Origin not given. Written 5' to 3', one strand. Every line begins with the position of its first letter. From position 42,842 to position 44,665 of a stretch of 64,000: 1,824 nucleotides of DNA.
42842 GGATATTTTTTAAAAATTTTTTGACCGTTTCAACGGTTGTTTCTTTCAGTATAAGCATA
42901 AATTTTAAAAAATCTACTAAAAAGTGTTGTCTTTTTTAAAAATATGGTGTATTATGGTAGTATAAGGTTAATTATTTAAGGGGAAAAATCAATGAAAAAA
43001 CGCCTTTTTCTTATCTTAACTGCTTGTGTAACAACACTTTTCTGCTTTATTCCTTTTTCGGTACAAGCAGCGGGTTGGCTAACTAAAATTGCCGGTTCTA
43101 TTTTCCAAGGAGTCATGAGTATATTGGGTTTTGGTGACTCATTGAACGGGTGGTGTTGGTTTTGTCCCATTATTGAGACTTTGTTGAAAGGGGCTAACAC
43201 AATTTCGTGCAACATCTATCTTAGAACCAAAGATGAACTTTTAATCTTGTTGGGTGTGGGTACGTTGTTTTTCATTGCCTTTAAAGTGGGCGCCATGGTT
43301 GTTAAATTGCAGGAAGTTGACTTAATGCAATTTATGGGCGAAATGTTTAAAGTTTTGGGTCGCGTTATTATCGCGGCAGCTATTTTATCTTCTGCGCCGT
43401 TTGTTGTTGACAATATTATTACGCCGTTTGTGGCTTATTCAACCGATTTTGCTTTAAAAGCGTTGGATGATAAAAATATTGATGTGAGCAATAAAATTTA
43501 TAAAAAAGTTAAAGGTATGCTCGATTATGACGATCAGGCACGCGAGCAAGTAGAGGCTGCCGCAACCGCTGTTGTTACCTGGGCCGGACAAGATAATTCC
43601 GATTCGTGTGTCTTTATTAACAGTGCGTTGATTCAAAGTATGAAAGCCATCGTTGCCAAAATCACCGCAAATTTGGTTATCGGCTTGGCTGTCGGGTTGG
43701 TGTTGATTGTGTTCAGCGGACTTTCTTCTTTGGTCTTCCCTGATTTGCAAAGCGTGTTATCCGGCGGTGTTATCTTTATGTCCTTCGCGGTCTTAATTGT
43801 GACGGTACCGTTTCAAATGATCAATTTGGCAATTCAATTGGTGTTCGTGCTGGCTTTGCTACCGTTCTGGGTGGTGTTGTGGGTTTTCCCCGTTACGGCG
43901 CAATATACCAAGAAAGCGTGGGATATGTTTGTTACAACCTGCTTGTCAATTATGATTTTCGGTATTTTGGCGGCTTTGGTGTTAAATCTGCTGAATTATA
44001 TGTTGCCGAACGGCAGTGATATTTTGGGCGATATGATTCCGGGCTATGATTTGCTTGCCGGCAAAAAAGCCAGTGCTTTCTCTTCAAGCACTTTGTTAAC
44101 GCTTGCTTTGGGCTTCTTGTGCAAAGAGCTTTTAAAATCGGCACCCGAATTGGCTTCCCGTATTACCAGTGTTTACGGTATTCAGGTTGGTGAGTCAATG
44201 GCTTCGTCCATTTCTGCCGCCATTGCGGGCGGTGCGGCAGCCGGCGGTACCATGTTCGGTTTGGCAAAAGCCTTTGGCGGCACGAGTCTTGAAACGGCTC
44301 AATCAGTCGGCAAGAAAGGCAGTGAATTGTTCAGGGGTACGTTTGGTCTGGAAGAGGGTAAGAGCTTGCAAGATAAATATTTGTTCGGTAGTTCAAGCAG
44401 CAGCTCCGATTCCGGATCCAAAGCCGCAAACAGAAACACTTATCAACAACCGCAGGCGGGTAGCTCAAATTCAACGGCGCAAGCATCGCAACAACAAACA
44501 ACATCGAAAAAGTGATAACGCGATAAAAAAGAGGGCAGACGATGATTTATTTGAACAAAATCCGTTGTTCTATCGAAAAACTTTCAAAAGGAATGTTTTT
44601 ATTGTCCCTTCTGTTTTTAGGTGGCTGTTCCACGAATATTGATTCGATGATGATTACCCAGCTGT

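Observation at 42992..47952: Tandem trio of paralogous polytopic membrane proteins with N-terminal CW(F/P)C motifs and low-complexity tails (VirB6/TrbL-like architecture?)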

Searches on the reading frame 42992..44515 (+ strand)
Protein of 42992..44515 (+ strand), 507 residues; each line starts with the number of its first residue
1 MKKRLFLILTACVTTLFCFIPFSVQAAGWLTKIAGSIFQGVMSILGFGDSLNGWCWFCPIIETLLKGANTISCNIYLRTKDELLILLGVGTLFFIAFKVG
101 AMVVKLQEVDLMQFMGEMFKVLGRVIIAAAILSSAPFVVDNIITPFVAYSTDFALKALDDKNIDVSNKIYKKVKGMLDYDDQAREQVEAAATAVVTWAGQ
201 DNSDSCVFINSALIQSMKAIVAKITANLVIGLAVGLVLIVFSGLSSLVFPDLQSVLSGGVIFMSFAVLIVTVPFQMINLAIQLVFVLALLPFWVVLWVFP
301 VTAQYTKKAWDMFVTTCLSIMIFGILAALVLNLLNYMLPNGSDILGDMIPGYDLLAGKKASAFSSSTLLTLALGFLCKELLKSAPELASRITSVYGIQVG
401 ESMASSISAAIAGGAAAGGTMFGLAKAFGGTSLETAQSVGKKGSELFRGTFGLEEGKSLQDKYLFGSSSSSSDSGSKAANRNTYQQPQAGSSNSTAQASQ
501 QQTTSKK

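Call 4: search_protein_families(library=pfam, proteins=[window:42992-44515:+], max_evalue=1)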
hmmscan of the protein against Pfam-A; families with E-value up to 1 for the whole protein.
window:42992-44515:+ (507 aa): 0 families

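Call 5: search_protein_families(library=ncbifam, proteins=[window:42992-44515:+], max_evalue=1)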
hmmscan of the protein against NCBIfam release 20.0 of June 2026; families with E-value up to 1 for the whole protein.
window:42992-44515:+ (507 aa): 0 families

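Call 12: find_homologous_proteins(query=window:42992-44515:+, max_evalue=0.001)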
Query window:42992-44515:+ (507 aa): 44 proteins with E <= 0.001 among 8000 candidates.
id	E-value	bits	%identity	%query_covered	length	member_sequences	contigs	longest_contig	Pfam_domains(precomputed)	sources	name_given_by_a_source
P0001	0.0e+0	1084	100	100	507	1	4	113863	-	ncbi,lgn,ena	-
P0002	8.9e-225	765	73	96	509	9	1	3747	-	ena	-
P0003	9.2e-225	765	73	96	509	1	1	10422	-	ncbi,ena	-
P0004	6.6e-213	726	71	97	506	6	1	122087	-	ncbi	-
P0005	9.4e-188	643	73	82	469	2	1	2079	-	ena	-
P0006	7.7e-138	478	50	93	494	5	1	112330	-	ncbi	-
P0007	2.8e-137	477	49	99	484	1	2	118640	-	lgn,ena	-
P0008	3.5e-136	473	50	93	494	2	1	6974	-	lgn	-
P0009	6.9e-133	462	49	91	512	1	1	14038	-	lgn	-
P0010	1.9e-129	451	49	89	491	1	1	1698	-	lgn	-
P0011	3.7e-126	440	45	100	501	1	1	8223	-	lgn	-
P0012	6.6e-119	416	45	95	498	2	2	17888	-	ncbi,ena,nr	ncbi:MAG: hypothetical protein IKZ02_03525 [Alphaproteobacteria bacterium]|nr:hypothetical protein [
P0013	8.6e-119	416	45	95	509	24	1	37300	-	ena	-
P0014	6.0e-102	360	42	90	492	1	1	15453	-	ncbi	-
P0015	2.8e-99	351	38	99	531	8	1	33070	-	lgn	-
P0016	1.2e-98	349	44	81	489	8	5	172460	-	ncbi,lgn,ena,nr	ncbi:MAG: hypothetical protein IJY58_00685 [Alphaproteobacteria bacterium]|nr:hypothetical protein [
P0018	3.0e-97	345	37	98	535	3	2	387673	-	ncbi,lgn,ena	-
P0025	4.7e-63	232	32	93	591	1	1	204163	-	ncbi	-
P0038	1.2e-41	161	30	77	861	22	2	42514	-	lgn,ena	-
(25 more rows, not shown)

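Call 13: search_solved_structures(query=A1, max_evalue=10)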
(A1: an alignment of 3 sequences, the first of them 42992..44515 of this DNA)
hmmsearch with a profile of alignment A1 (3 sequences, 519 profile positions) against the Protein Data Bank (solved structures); distinct sequences matched with E-value up to 10: 0.

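Call 14: search_protein_families(library=phrogs, proteins=[window:42992-44515:+], max_evalue=0.1)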
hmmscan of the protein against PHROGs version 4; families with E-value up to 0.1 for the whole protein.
window:42992-44515:+ (507 aa): 0 families

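Call 16: find_encoding_contigs(protein=P0018, flank=10000, max_places=2)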
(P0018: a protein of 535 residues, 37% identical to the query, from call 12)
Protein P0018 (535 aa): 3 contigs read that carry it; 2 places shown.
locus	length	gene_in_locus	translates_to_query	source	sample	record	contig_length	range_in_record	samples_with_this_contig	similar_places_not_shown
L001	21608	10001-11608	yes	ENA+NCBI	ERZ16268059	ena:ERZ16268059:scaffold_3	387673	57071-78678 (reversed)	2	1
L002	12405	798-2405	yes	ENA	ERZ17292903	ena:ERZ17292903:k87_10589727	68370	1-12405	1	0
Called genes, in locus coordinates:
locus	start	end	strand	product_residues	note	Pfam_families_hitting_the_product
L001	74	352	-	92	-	-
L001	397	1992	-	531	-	-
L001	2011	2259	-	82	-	PF00166:Cpn10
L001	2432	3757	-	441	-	PF03237:Terminase_6N, PF04466:Terminase_3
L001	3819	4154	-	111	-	-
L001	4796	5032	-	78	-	-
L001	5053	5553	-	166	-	PF04608:PgpA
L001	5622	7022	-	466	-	-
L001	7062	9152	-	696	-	-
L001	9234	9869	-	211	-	-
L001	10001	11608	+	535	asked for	-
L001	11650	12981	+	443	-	-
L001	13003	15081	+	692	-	-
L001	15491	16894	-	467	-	PF02321:OEP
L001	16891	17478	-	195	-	-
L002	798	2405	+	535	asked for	-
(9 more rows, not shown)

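Call 17: find_encoding_contigs(protein=P0016, flank=10000, max_places=2)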
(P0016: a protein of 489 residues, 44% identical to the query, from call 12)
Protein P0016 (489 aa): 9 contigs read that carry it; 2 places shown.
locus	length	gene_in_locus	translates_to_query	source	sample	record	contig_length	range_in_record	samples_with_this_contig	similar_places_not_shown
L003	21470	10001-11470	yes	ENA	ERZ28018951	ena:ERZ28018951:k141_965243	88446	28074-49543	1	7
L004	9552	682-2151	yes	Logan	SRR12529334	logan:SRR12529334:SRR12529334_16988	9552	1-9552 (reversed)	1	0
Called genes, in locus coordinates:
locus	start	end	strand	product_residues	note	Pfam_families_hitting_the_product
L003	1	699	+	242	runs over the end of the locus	-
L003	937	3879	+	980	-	PF02415:Chlam_PMP (faint), PF03797:Autotransporter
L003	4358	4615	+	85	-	-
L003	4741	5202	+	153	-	PF06941:NT5C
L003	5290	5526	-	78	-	-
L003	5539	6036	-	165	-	PF04608:PgpA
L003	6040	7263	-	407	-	-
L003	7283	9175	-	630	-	-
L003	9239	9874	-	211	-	-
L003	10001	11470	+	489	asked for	-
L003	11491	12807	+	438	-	-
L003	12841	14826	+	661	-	-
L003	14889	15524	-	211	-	-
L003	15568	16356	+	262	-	PF03372:Exo_endo_phos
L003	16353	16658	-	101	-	-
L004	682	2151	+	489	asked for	-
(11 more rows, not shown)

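Call 21: find_encoding_contigs(protein=P0038, flank=10000, max_places=2)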
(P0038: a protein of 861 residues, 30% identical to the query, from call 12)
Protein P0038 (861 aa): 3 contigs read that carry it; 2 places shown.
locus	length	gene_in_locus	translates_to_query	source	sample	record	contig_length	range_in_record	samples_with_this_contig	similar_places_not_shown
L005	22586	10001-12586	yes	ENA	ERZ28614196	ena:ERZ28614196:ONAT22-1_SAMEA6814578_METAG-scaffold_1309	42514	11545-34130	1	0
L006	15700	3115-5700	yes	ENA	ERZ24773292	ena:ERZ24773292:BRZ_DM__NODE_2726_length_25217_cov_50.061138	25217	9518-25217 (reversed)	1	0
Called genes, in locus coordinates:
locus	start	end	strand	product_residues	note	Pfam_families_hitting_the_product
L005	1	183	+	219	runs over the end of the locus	PF02230:Abhydrolase_2, PF12146:Hydrolase_4 (faint)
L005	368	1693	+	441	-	PF13606:Ank_3 (faint), PF12796:Ank_2, PF13637:Ank_4 (weak), PF13857:Ank_5 (weak), PF00023:Ank (weak), PF12796:Ank_2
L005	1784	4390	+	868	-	PF00133:tRNA-synt_1, PF01921:tRNA-synt_1f (faint), PF01406:tRNA-synt_1e (faint), PF09334:tRNA-synt_1g, PF08264:Anticodon_1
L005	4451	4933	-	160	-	-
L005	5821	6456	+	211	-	PF00814:TsaD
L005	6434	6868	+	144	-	PF00583:Acetyltransf_1, PF13673:Acetyltransf_10, PF13508:Acetyltransf_7, PF08445:FR47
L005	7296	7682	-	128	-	-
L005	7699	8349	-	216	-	-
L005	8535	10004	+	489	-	-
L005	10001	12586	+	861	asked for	-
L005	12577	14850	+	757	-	-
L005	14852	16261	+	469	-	-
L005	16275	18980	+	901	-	-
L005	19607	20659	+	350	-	PF00022:Actin, PF06723:MreB_Mbl, PF11104:PilM_2 (faint), PF00012:HSP70, PF14450:FtsA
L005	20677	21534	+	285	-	PF04085:MreC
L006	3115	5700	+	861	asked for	-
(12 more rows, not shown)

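Call 22: find_encoding_contigs(protein=P0025, flank=10000, max_places=2)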
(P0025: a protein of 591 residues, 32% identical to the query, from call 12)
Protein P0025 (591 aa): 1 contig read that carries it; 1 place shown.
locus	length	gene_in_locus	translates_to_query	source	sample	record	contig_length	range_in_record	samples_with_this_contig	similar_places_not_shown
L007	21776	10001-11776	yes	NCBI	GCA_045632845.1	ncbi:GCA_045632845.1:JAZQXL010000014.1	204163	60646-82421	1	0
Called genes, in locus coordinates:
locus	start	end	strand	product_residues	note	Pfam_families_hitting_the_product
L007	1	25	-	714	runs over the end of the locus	-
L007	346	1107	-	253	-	PF01841:Transglut_core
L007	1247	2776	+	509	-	-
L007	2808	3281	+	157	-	PF04608:PgpA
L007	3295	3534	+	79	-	-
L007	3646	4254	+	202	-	PF01725:Ham1p_like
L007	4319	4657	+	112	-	-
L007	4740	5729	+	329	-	PF00535:Glycos_transf_2, PF10111:Glyco_tranf_2_2, PF13641:Glyco_tranf_2_3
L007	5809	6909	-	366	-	-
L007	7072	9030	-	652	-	-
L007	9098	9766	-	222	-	-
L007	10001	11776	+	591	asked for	-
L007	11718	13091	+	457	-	-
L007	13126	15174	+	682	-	-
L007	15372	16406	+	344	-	PF01381:HTH_3, PF04545:Sigma70_r4 (faint), PF13443:HTH_26 (faint), PF01381:HTH_3, PF12844:HTH_19 (weak), PF13560:HTH_31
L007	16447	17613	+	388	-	-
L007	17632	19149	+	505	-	-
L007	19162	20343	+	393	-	-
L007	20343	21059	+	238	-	-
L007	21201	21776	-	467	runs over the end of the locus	PF08238:Sel1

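Call 23: find_related_loci(query=A2, collection=genome_contigs, flank=10000)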
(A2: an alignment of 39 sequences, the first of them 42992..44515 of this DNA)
Query A2 (507 aa) in genome_contigs; peptide patterns used: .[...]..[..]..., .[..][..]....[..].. (x = any residue, [..] = any of these).
79 stretches matched a pattern; 41 encode a relative of the query (tblastn E <= 1e-3); 40 distinct loci.
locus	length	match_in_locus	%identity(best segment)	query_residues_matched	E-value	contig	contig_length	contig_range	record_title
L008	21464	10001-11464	71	1-491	0e+0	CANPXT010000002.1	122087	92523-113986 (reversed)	MAG: uncultured Alphaproteobacteria bacterium isolate Lapin-005__bin43 genome assembly, contig: Lapin-005__NODE_130_leng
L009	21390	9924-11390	73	1-488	0e+0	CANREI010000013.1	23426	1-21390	MAG: uncultured Alphaproteobacteria bacterium isolate Lapin-024__bin64 genome assembly, contig: Lapin-024__NODE_2790_len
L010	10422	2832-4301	73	1-485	0e+0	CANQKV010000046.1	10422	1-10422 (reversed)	MAG: uncultured Alphaproteobacteria bacterium isolate Lapin-026__bin93 genome assembly, contig: Lapin-026__NODE_8104_len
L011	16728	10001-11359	50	18-488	1e-139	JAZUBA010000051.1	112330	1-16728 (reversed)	MAG: Alphaproteobacteria bacterium isolate T1900045318_YK20190007.MAGScoT_cleanbin_000005 SGB_6327_k141_1445497, whole g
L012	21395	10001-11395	45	27-506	8e-123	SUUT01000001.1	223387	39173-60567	MAG: Alphaproteobacteria bacterium isolate SIG53 NODE_761_length_223387_cov_10.889241, whole genome shotgun sequence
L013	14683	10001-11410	45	27-507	2e-122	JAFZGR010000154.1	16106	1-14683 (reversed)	MAG: Alphaproteobacteria bacterium isolate RGIG7750 Water_buffalos_Rectum-5__c384655, whole genome shotgun sequence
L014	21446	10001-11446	38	1-500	1e-101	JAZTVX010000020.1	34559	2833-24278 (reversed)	MAG: Alphaproteobacteria bacterium isolate T1900045336_YK20190025.MAGScoT_cleanbin_000012 SGB_6600_k141_2931664, whole g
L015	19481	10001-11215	44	1-410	6e-101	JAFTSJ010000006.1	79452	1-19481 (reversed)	MAG: Alphaproteobacteria bacterium isolate RGIG4106 Roe_deer_Cecum.Co__c164238, whole genome shotgun sequence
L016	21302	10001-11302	39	38-480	3e-97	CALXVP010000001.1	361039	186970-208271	MAG: uncultured Alphaproteobacteria bacterium isolate BRZ_DT__bin56 genome assembly, contig: BRZ_DT__NODE_5_length_36103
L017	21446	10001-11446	37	1-499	1e-92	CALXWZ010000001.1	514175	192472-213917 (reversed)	MAG: uncultured Alphaproteobacteria bacterium isolate BRZ_CI__bin89 genome assembly, contig: BRZ_CI__NODE_3_length_51417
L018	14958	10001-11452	32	1-507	1e-74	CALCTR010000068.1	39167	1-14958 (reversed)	MAG TPA_asm: uncultured Alphaproteobacteria bacterium isolate SRR6425795_bin.15_CONCOCT_v1.1_MAG genome assembly, contig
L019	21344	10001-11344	32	34-507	4e-68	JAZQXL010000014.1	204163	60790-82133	MAG: Alphaproteobacteria bacterium isolate T1900045162_TC20190156.MAGScoT_cleanbin_000005 SGB_5084_k141_333596, whole ge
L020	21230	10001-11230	35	1-411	8e-67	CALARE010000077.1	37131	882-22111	MAG TPA_asm: uncultured Alphaproteobacteria bacterium isolate SRR6425825_bin.103_CONCOCT_v1.1_MAG genome assembly, conti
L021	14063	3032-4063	36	53-403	4e-65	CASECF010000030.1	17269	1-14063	uncultured Alphaproteobacteria bacterium isolate CO.O65.metabat-bins.242 genome assembly, contig: CO.O65.metabat-bins.24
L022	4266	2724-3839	34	53-429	8e-65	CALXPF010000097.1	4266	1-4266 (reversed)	MAG: uncultured Alphaproteobacteria bacterium isolate BRZ_FB__bin41 genome assembly, contig: BRZ_FB__NODE_28259_length_4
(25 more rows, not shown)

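Call 30: search_dna_similar(query=window:42992-44515:+, collection=plasmids, mode=protein, max_evalue=0.01)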
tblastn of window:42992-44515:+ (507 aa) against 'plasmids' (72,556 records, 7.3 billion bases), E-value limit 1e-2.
No match.

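Call 31: predict_structure(alignment_id=A2)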
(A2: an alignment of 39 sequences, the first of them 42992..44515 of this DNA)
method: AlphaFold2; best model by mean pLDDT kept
length: 507 residues; sequences in the alignment: 39
mean_pLDDT: 67.1   pTM: 0.63
mean pLDDT of the five models: 67.1, 66.7, 62.6, 62.1, 60.9
residues with pLDDT >= 90: 19; 70-90: 240; 50-70: 126; < 50: 122
segments of 3 or more residues with pLDDT < 50: 21-34, 164-167, 176-183, 414-445, 447-449, 451-507
pLDDT, mean of each block of 10 residues (from residue 1): 63 63 44 57 66 70 85 86 91 91 79 86 88 74 74 76 47 48 53 55 63 78 82 85 74 83 89 88 86 86 82 87 88 77 68 67 65 87 84 64 58 44 35 40 48 39 37 30 32 32 32
secondary structure, 60 per line:
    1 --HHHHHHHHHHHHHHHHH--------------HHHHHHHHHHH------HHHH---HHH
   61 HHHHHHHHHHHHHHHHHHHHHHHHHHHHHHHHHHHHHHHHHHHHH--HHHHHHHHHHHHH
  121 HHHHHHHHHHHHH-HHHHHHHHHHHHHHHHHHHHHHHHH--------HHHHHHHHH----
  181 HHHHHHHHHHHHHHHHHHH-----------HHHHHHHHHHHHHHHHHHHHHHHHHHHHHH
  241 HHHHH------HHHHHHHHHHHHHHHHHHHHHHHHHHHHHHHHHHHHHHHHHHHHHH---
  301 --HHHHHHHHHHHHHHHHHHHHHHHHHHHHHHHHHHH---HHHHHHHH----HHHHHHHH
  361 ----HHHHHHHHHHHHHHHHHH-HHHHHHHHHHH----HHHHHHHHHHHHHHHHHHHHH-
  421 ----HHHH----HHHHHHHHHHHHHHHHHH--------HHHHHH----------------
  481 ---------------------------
elements in order: H3-19 H34-44 H51-54 H58-105 H108-133 H135-159 H168-176 H181-199 H211-245 H252-297 H303-337 H341-348 H353-360 H365-382 H384-394 H399-419 H425-428 H433-450 H459-464

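Call 37: fold_search(model_id=the predicted structure, library=pdb)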
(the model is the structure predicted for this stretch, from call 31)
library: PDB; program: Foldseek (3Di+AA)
matches with E <= 10: 710; with E <= 0.001: 1
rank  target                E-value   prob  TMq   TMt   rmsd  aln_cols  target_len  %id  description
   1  8rt9_F                4.9e-04  1.00  0.34  0.57  11.3       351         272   13  Stalk complex full-length structure (TrwJ/VirB5-TrwI/VirB6) from the fully-assembled R388 type IV secretion system det (released 2024-06-19)
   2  8rtd_L                1.8e-03  1.00  0.33  0.56  10.8       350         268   12  Stalk-Arches-IMC structure from the fully-assembled R388 type IV secretion system determined by cryo-EM. (released 2024-06-19)
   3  7o3v_J                2.0e-03  1.00  0.36  0.63   7.5       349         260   11  Stalk complex structure (TrwJ/VirB5-TrwI/VirB6) from the fully-assembled R388 type IV secretion system determined by c (released 2022-06-22)
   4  7o3v_G                5.0e-03  1.00  0.28  0.51  21.3       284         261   13  Stalk complex structure (TrwJ/VirB5-TrwI/VirB6) from the fully-assembled R388 type IV secretion system determined by c (released 2022-06-22)
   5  7o3v_F                5.7e-03  1.00  0.34  0.61   7.8       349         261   13  Stalk complex structure (TrwJ/VirB5-TrwI/VirB6) from the fully-assembled R388 type IV secretion system determined by c (released 2022-06-22)
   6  8rtd_H                5.9e-03  1.00  0.27  0.58  15.6       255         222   13  Stalk-Arches-IMC structure from the fully-assembled R388 type IV secretion system determined by cryo-EM. (released 2024-06-19)
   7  8rtd_I                6.2e-03  1.00  0.26  0.58  13.9       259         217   12  Stalk-Arches-IMC structure from the fully-assembled R388 type IV secretion system determined by cryo-EM. (released 2024-06-19)
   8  7o3v_I                4.5e-02  1.00  0.26  0.63   8.1       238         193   12  Stalk complex structure (TrwJ/VirB5-TrwI/VirB6) from the fully-assembled R388 type IV secretion system determined by c (released 2022-06-22)
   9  7o3v_H                7.8e-02  1.00  0.26  0.63   8.4       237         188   11  Stalk complex structure (TrwJ/VirB5-TrwI/VirB6) from the fully-assembled R388 type IV secretion system determined by c (released 2022-06-22)
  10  7voj_A                9.2e-02  0.14  0.10  0.11  32.0       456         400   11  Al-bound structure of the AtALMT1 mutant M60A (released 2021-12-01)
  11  7udn_B                1.2e-01  0.87  0.22  0.35  18.0       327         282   11  Crystal structure of designed helical repeat protein RPB_PLP1_R6 in alternative conformation 2 (released 2023-03-22)
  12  9a65_B                1.3e-01  0.13  0.10  0.08  69.9       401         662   13  Integrative model of YVAQ-MCPB by crosslinking MS and deep learning (released 2024-09-18)
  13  7n6g_3R               1.5e-01  0.21  0.12  0.15  55.4       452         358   10  C1 of central pair (released 2022-05-18)
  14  7p5j_A                1.5e-01  0.10  0.09  0.11  37.5       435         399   13  Cryo-EM structure of human TTYH1 in GDN (released 2021-08-11)
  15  9n61_A                1.8e-01  0.21  0.13  0.12  33.3       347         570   14  Transporter associated with antigen processing (TAP) bound to the 9-mer peptide RRYQKSTEL and ATP (released 2025-09-03)
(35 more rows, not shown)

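Call 58: search_protein_representatives(alignment_id=A2)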
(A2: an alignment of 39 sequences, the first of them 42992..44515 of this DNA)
Query: 39 sequences, 537 profile positions. Proteins with E-value up to 0.001 (for the whole library): 1816; up to 1e-10: 1331; up to 1e-30: 594. The best 150 are listed.
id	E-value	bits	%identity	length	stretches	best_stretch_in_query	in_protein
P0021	3.4e-180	616.9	-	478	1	3-494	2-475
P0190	5.4e-178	609.6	-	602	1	2-521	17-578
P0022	7.7e-178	609.1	-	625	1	2-501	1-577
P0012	1.0e-175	602.1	-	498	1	2-512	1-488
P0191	2.7e-174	597.4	-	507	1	2-498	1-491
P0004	1.7e-169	581.6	-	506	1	2-495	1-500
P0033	3.6e-167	573.9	-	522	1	3-505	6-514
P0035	9.5e-161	552.7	-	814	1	2-512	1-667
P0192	2.0e-158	545.1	-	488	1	2-469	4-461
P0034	4.3e-157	540.6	-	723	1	3-501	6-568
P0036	1.0e-156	539.4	-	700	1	2-526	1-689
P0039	4.1e-154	530.8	-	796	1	1-512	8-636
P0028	9.6e-154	529.6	-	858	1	30-512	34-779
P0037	7.5e-150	516.7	-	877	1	2-501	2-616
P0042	1.8e-149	515.5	-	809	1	2-512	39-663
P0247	1.5e-76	274.8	-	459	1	2-432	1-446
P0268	4.8e-69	250.1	-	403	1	50-400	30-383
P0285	1.5e-64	235.2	-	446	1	43-473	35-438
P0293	2.6e-62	227.9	-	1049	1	50-522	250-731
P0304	1.4e-59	218.8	-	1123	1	48-527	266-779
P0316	3.0e-57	211.1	-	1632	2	3-512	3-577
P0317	3.1e-57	211.1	-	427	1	10-415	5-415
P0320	1.4e-56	208.9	-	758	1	42-511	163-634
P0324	4.5e-56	207.3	-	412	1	51-428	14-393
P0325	4.5e-56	207.3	-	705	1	50-432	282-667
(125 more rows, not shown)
